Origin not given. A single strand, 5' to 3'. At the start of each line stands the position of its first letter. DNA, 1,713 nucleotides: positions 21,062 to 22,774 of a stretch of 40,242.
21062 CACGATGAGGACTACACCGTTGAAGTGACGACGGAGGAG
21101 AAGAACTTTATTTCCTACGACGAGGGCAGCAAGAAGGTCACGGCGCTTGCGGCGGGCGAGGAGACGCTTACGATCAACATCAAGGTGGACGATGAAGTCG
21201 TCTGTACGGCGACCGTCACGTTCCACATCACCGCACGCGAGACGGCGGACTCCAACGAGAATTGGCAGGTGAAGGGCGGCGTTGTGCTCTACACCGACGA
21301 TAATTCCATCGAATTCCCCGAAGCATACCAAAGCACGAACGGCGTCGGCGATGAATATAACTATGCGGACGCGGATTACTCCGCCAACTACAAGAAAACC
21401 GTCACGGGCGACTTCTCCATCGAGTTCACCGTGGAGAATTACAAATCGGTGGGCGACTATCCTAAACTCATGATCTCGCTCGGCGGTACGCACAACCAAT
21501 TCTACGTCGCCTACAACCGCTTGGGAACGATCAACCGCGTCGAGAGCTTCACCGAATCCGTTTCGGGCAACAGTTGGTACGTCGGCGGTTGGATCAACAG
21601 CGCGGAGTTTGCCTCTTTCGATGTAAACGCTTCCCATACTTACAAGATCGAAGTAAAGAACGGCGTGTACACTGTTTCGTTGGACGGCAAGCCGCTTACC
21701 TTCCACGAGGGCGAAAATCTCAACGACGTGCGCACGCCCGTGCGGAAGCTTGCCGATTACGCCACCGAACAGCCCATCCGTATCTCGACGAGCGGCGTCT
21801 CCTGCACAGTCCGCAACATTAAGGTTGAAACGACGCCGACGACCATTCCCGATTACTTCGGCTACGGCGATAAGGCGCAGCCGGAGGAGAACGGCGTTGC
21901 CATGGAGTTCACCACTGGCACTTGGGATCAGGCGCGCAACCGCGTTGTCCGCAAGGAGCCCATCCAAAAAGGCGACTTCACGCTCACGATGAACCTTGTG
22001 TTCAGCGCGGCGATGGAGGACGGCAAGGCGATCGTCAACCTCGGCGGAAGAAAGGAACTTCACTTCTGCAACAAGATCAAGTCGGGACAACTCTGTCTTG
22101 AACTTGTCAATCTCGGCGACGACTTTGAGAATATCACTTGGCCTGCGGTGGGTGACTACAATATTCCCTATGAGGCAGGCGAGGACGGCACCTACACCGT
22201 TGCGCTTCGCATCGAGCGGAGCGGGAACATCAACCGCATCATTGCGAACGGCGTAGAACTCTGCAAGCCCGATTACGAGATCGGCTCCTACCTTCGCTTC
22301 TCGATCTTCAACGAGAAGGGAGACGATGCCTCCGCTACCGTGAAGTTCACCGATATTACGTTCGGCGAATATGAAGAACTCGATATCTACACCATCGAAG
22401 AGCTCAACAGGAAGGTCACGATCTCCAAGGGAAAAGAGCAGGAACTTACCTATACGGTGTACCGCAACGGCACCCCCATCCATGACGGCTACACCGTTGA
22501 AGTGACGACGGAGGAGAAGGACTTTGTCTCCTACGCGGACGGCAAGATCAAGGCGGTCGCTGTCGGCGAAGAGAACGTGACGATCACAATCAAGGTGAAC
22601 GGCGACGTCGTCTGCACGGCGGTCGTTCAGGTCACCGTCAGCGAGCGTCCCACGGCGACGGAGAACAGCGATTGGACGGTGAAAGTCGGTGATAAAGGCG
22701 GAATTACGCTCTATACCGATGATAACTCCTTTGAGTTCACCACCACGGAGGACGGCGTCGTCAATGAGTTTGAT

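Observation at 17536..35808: An ~18 kb LacI-headed Gram-positive PUL-like gene string in which giant uncharacterised lipoproteins occupy the place of surface glycan-binding proteins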

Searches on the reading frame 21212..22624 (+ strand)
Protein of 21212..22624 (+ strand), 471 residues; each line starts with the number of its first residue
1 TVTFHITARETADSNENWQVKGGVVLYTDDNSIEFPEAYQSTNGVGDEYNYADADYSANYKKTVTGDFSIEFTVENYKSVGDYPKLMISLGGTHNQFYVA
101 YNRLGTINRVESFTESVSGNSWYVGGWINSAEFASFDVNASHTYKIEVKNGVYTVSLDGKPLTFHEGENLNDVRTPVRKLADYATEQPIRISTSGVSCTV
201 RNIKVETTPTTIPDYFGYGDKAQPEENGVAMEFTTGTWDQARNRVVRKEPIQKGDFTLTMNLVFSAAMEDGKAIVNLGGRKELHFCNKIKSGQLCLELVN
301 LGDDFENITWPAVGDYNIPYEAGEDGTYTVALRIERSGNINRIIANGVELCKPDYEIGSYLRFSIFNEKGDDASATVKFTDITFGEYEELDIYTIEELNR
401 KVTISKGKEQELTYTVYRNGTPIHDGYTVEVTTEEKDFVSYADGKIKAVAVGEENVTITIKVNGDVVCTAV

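Call 25: search_solved_structures(query=A2, max_evalue=1, show_alignments=2)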
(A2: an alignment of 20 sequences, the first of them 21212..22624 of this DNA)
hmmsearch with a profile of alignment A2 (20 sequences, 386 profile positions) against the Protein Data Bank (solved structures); distinct sequences matched with E-value up to 1: 5.
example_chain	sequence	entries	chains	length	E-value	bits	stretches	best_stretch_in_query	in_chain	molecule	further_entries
4hl0_A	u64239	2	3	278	0.07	15.3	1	277-354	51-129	galectin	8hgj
5glt_A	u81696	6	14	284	0.074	15.2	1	278-354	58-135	Galectin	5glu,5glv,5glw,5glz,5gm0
9avk_A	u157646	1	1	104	0.12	14.6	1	199-271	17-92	YSIRK signal domain/LPXTG anchor domain surface protein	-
5nld_A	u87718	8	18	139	0.46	12.6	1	279-347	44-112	Galectin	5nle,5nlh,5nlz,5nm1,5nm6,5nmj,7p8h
8yzq_A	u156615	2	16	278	0.96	11.5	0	278-354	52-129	Galectin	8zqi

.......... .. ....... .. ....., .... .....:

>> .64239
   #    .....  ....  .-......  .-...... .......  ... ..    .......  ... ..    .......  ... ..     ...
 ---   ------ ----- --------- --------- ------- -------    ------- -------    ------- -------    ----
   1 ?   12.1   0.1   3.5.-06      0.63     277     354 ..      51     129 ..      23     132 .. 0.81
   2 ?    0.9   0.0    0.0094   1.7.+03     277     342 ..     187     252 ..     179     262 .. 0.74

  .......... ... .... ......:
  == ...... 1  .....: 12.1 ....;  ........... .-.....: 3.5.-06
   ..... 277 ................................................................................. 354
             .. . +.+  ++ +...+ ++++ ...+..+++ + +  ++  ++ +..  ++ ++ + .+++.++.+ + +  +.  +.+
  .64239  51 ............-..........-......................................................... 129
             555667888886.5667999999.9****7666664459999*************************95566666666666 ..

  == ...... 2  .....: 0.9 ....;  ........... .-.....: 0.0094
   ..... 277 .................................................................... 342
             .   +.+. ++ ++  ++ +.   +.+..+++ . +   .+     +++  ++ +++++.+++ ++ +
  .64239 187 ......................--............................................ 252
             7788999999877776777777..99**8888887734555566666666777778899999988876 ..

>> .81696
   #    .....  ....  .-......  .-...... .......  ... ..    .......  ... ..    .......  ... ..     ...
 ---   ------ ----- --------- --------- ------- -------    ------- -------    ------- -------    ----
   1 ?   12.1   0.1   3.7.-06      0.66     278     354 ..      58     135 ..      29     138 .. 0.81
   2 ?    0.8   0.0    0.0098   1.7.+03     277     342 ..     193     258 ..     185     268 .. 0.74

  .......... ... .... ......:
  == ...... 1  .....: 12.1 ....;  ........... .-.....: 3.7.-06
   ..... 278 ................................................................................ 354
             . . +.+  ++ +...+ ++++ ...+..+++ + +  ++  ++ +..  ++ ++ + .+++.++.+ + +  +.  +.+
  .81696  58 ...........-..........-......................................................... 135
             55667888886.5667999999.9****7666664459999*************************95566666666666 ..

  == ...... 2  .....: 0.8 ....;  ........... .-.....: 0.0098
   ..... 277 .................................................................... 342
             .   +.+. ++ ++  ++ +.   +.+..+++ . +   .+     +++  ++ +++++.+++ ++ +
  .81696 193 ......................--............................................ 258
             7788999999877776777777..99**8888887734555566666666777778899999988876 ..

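Call 39: search_protein_families(library=pfam, alignment_id=A2, max_evalue=1)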
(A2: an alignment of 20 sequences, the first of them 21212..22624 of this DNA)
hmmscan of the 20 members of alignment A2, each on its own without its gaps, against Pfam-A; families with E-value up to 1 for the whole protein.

A. member 1, window:21212-22624:+ (471 aa): 2 families
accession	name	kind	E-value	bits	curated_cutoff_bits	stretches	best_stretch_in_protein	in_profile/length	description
PF02368.24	Big_2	-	0.0041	17.5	22.8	1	400-469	10-78/79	Bacterial Ig-like domain (group 2)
PF06439.18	3keto-disac_hyd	-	0.0069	16.9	26.8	1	129-205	115-186/187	3-keto-disaccharide hydrolase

B. families by the number of members that match (of 20 scanned): 33 families (the first 25 are shown)
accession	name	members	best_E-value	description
PF02368.24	Big_2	7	0.00038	Bacterial Ig-like domain (group 2)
PF21461.3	HL_N-beta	3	0.0013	Hyaluronate lyase, N-terminal beta-sheet domain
PF22963.3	Ig_NUP210_3rd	3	0.0044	NUP210 Ig-like domain 3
PF06439.18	3keto-disac_hyd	3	0.0069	3-keto-disaccharide hydrolase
PF13385.13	Laminin_G_3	2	4e-05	Concanavalin A-like lectin/glucanases superfamily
PF22925.3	TS_C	2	0.0025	Trans-sialidase, C-terminal domain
PF18612.7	Bac_A_amyl_C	2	0.018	Bacterial Alpha amylase C-terminal domain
PF06905.18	FAIM1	2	0.026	Fas apoptotic inhibitory molecule (FAIM1)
PF02563.21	Poly_export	2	0.053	Polysaccharide biosynthesis/export protein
PF11025.13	GP40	1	0.0014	Glycoprotein GP40 of Cryptosporidium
PF13860.13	FlgD_ig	1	0.0017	FlgD Ig-like domain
PF14568.11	SUKH_6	1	0.0027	SMI1-KNR4 cell-wall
PF13464.11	RodZ_C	1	0.0094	RodZ C-terminal domain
PF06448.16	DUF1081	1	0.021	Domain of Unknown Function (DUF1081)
PF20188.4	DUF6551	1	0.036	Family of unknown function (DUF6551)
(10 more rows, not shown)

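Call 40: predict_structure(alignment_id=A2)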
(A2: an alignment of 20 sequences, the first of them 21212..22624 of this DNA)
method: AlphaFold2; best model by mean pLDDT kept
length: 471 residues; sequences in the alignment: 20
mean_pLDDT: 88.4   pTM: 0.81
mean pLDDT of the five models: 88.4, 87.9, 87.8, 87.5, 87.2
residues with pLDDT >= 90: 283; 70-90: 155; 50-70: 26; < 50: 7
segments of 3 or more residues with pLDDT < 50: 304-309
pLDDT, mean of each block of 10 residues (from residue 1): 75 97 96 96 91 94 96 94 91 93 82 85 83 84 95 95 90 90 94 96 94 80 78 74 83 95 95 88 93 92 45 79 94 96 95 90 87 91 95 89 87 91 92 75 79 87 92 87
secondary structure, 60 per line:
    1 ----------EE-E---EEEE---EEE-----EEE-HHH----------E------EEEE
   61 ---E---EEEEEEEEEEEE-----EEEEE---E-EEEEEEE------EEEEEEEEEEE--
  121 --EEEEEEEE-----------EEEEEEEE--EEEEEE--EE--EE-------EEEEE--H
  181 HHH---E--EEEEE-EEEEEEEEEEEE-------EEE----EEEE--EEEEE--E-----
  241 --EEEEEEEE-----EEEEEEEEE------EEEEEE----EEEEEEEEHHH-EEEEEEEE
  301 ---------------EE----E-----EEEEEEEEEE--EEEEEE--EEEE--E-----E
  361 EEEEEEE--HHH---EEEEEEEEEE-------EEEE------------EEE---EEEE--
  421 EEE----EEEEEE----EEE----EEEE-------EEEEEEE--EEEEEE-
elements in order: E18-21 E25-27 E33-35 E57-60 E68-79 E85-89 E95-101 E108-118 E123-130 E142-149 E152-157 E173-177 H180-183 E190-194 E196-207 E215-217 E222-225 E228-232 E243-250 E256-264 E271-276 E281-288 E293-300 E328-337 E340-345 E348-351 E360-367 E376-385 E393-396 E409-411 E415-418 E421-423 E428-433 E438-440 E445-448 E456-462 E465-470

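Call 43: fold_search(model_id=the predicted structure, library=pdb)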
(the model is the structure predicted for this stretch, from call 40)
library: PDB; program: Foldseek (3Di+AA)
matches with E <= 10: 1670; with E <= 0.001: 190
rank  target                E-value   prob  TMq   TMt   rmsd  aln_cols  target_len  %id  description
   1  4jqt_A                8.3e-09  1.00  0.22  0.24  19.1       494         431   12  Crystal structure of a putative glycosyl hydrolase (BT3469) from Bacteroides thetaiotaomicron VPI-5482 at 2.49 A resol (released 2013-04-17)
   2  4han_A                3.2e-08  1.00  0.19  0.28  17.9       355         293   12  Crystal structure of Galectin 8 with NDP52 peptide (released 2013-03-20)
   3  3vkl_A                3.7e-08  1.00  0.21  0.33  19.0       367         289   11  Protease-resistant mutant form of human Galectin-8 in complex with two lactose molecules (released 2012-09-12)
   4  4fqz_A                4.2e-08  1.00  0.20  0.30  18.5       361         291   12  Crystal structure of a protease-resistant mutant form of human galectin-8 (released 2012-07-11)
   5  8yzq_C                9.8e-08  1.00  0.21  0.34  19.9       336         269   11  Toxascaris leonina galectin (Tl-gal) W77F/W212F oligomer (released 2025-04-09)
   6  8zqi_A                1.8e-07  1.00  0.21  0.34  20.0       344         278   11  Glucose bound Toxascaris leonina galectin (Tl-gal) W77F/W212F (released 2025-06-04)
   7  8yzq_E                4.5e-07  1.00  0.21  0.35  19.9       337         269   11  Toxascaris leonina galectin (Tl-gal) W77F/W212F oligomer (released 2025-04-09)
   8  2wsu_D                4.7e-07  1.00  0.18  0.27  18.3       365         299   13  Galectin domain of porcine adenovirus type 4 NADC-1 isolate fibre (released 2010-08-11)
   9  2wsu_B                5.0e-07  1.00  0.19  0.28  18.9       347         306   14  Galectin domain of porcine adenovirus type 4 NADC-1 isolate fibre (released 2010-08-11)
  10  8yzq_G                5.2e-07  1.00  0.21  0.35  19.7       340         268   10  Toxascaris leonina galectin (Tl-gal) W77F/W212F oligomer (released 2025-04-09)
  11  4hl0_A                6.9e-07  1.00  0.21  0.33  20.2       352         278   10  Crystal structure of full-length Toxascaris leonina galectin (released 2013-02-06)
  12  8yzq_B                7.2e-07  1.00  0.22  0.35  19.9       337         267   11  Toxascaris leonina galectin (Tl-gal) W77F/W212F oligomer (released 2025-04-09)
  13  2wsu_A                9.1e-07  1.00  0.21  0.31  19.6       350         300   15  Galectin domain of porcine adenovirus type 4 NADC-1 isolate fibre (released 2010-08-11)
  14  5xau_D                1.1e-06  1.00  0.21  0.17  17.0       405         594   10  Crystal structure of integrin binding fragment of laminin-511 (released 2017-09-20)
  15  8yzq_A                1.5e-06  1.00  0.21  0.35  20.1       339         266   10  Toxascaris leonina galectin (Tl-gal) W77F/W212F oligomer (released 2025-04-09)
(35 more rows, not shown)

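Call 66: search_protein_representatives(alignment_id=A2)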
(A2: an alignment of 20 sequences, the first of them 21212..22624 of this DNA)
Query: 20 sequences, 386 profile positions. Proteins with E-value up to 0.001 (for the whole library): 50; up to 1e-10: 40; up to 1e-30: 36. The best 50 are listed.
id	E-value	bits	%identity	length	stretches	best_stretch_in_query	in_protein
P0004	6.7e-278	937.1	-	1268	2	2-384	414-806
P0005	1.1e-275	929.8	-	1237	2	2-384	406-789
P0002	1.5e-271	916.2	-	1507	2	1-384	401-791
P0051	5.3e-246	832.1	-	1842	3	3-377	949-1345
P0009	8.4e-231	782.1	-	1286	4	1-386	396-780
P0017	2.9e-218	740.8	-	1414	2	2-376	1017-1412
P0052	4.6e-218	740.1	-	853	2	2-384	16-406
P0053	1.1e-207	706.0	-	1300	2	7-384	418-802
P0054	2.9e-197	671.7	-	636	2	21-384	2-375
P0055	4.1e-186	635.0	-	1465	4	1-376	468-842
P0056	5.9e-182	621.3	-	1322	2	5-376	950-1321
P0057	2.6e-171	586.2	-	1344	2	2-384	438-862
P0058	5.1e-171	585.3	-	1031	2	2-381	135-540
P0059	2.1e-169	580.0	-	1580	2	2-378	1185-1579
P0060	4.3e-169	578.9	-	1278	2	1-375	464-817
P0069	1.6e-88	313.7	-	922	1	2-375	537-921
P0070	7.1e-83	295.1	-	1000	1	2-376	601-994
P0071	2.0e-82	293.6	-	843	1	1-375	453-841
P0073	1.2e-79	284.5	-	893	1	2-374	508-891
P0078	9.9e-42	159.7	-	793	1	3-375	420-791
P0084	6.8e-12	61.4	-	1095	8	111-159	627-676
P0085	2.1e-07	46.7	-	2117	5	216-346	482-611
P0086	5.2e-06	42.1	-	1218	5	313-341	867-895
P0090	4.9e-05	38.9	-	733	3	298-342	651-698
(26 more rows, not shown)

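Call 67: search_protein_families(library=pfam, proteins=[P0069, P0070, P0071, P0073, P0078, P0084, P0085, P0086, P0090], max_evalue=0.001)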
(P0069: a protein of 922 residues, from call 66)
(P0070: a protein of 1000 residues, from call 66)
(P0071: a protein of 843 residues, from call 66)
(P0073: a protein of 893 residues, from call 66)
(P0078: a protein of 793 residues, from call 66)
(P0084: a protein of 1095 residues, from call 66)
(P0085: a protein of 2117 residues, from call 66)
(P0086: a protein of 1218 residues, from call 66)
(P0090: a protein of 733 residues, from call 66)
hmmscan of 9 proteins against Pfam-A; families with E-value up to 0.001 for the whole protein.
P0069 (922 aa): 2 families
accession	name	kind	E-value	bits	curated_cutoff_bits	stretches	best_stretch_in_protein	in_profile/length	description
PF02368.24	Big_2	-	1.3e-19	70.3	22.8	1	81-157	2-79/79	Bacterial Ig-like domain (group 2)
PF21461.3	HL_N-beta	-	0.00037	20.6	27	0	120-150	19-48/57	Hyaluronate lyase, N-terminal beta-sheet domain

P0070 (1000 aa): 2 families
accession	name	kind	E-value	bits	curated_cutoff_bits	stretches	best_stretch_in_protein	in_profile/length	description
PF02368.24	Big_2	-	6.9e-33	112.9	22.8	2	140-216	1-77/79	Bacterial Ig-like domain (group 2)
PF22359.2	Big-like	-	7.1e-05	23.4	27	0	90-135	4-47/48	Bacterial Ig-like domain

P0071 (843 aa): 0 families

P0073 (893 aa): 1 family
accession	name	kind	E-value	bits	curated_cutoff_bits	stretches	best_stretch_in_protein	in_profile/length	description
PF02368.24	Big_2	-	5.2e-12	46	22.8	1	55-132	2-79/79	Bacterial Ig-like domain (group 2)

P0078 (793 aa): 0 families

P0084 (1095 aa): 26 families (the best 25 are shown)
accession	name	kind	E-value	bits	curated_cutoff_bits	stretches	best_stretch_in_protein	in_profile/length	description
PF00028.23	Cadherin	-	1e-111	366.1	28.8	9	632-715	4-90/93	Cadherin domain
PF17803.7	Cadherin_4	-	4.4e-47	158.9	25.1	8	610-678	1-70/71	Bacterial cadherin-like domain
PF17963.7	Big_9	-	8.9e-43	145.5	23.6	7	830-912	12-89/89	Bacterial Ig domain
PF19077.6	Big_13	-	1.5e-17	64.4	27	0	270-319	53-100/102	Bacterial Ig-like domain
PF05345.18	He_PIG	-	6.4e-17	62.2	24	0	887-913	69-95/96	Putative Ig domain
PF22692.1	LlgE_F_G_D1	-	5.6e-14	52.5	27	0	270-298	22-44/64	Flagellar hook protein FlgE/F/G D1 domain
PF17972.7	bMG5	-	8.9e-14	52.4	26.5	0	770-813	79-124/127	Bacterial Alpha-2-macroglobulin MG5 domain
PF16403.11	Bact_surface_Ig-like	-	2.5e-13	50.3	27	0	669-715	23-71/71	Bacterial surface protein, Ig-like domain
PF19076.6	CshA_repeat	-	6.3e-13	49.7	27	0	148-220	36-103/103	Surface adhesin CshA repetitive domain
PF00801.26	PKD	-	2.7e-11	43.8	23.5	0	683-713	49-78/80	PKD domain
PF17998.7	AgI_II_C2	-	6e-11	43.4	27.1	0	455-548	20-92/148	Cell surface antigen I/II C2 terminal domain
PF18911.6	PKD_4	-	7.3e-11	42.4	27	0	278-319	43-85/85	PKD domain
PF08329.16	ChitinaseA_N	-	1.1e-10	41.7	21.2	0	872-916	66-110/133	Chitinase A, N-terminal domain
PF23148.1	Gp77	-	2.2e-10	41.3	27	0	791-812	62-83/84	Podophage GP4 fiber-tail adaptor protein gp77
PF22352.2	K319L-like_PKD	-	6.3e-10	39.4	27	1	63-121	27-84/84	K319L-like, PKD domain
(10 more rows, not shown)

P0085 (2117 aa): 1 family
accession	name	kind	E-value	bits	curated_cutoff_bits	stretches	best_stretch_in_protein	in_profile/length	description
PF02368.24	Big_2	-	6.6e-13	48.9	22.8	1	1912-1983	7-78/79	Bacterial Ig-like domain (group 2)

P0086 (1218 aa): 9 families
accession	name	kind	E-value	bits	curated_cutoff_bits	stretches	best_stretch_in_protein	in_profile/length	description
PF20407.5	DUF1583_N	-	1.5e-11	44.7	22.9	0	677-728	69-120/150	Domain of unknown function (DUF1583_N)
PF19763.6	DUF6250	-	6.4e-11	42.8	26.9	0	677-746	95-163/165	Domain of unknown function (DUF6250)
PF07679.22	I-set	-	3.3e-09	37.1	23.7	0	579-618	23-61/90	Immunoglobulin I-set domain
PF00756.26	Esterase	-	7.2e-08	32.9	22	1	956-1114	8-154/251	Putative esterase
PF00326.27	Peptidase_S9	-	1.1e-07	32.1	22.6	1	1059-1107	54-102/213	Prolyl oligopeptidase family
PF07011.16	Elf4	-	1.5e-05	25.3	27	0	675-697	20-42/83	Early Flowering 4 domain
PF22142.1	Hao_C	-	1.5e-05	25.2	27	0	139-158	12-34/47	Hydroxylamine oxidoreductase, C-terminal domain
PF02230.22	Abhydrolase_2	-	0.00029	21.2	23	1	968-1100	10-136/217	Phospholipase/Carboxylesterase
PF06821.19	Ser_hydrolase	-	0.0003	21.2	22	0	833-856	3-26/172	Serine hydrolase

P0090 (733 aa): 1 family
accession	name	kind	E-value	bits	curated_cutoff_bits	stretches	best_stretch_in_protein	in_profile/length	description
PF06439.18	3keto-disac_hyd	-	1.7e-20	74.3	26.8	2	172-333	22-184/187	3-keto-disaccharide hydrolase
